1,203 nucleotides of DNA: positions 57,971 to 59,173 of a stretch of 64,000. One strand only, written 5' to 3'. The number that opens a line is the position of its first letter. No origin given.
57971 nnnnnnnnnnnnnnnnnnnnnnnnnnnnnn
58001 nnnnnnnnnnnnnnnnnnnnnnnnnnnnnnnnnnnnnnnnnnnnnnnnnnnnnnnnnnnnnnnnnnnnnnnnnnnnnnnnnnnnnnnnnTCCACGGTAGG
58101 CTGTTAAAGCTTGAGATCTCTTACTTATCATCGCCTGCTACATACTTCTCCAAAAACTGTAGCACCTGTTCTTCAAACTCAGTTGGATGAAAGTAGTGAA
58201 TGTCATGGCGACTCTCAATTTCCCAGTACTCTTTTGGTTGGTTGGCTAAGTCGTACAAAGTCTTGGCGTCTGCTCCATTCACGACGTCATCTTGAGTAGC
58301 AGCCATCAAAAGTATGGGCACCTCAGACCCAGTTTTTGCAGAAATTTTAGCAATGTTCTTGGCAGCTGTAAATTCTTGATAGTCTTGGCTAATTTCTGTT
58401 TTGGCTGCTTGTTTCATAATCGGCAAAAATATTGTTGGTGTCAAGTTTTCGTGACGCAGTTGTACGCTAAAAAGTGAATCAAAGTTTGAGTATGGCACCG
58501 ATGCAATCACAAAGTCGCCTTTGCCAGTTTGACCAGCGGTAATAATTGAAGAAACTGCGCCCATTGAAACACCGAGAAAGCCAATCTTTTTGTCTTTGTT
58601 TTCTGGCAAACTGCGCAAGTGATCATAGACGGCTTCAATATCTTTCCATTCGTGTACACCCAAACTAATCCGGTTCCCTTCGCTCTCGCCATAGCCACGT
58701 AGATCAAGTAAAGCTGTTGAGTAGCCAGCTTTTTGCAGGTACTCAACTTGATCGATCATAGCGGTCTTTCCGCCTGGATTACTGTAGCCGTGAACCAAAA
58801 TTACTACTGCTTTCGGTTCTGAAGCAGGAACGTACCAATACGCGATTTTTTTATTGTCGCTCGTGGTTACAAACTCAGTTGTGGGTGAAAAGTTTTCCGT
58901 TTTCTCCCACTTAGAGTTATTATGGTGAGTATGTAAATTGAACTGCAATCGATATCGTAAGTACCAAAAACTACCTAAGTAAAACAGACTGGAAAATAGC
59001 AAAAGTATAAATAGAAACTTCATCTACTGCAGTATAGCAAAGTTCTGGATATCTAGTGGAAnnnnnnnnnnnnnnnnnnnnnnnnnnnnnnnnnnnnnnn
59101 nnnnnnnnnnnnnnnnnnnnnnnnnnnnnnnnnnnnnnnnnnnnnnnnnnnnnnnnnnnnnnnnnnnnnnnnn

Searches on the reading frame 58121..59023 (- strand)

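Call 55: search_protein_families(library=pfam, max_evalue=0.000001, proteins=[window:58121-59023:-])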
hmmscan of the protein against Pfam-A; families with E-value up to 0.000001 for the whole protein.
window:58121-59023:- (300 aa): 4 families
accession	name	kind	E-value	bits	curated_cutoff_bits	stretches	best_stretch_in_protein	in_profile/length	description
PF12146.15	Hydrolase_4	-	4.7e-17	62.5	27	1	69-164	2-95/239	Serine aminopeptidase, S33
PF02129.25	Peptidase_S15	-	4.5e-10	40.1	23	1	82-176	46-127/262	X-Pro dipeptidyl-peptidase (S15 family)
PF00561.26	Abhydrolase_1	-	5.9e-09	36.4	25.8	1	73-157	2-81/245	alpha/beta hydrolase fold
PF00326.27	Peptidase_S9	-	9.8e-08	32.2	22.6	1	92-261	6-171/213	Prolyl oligopeptidase family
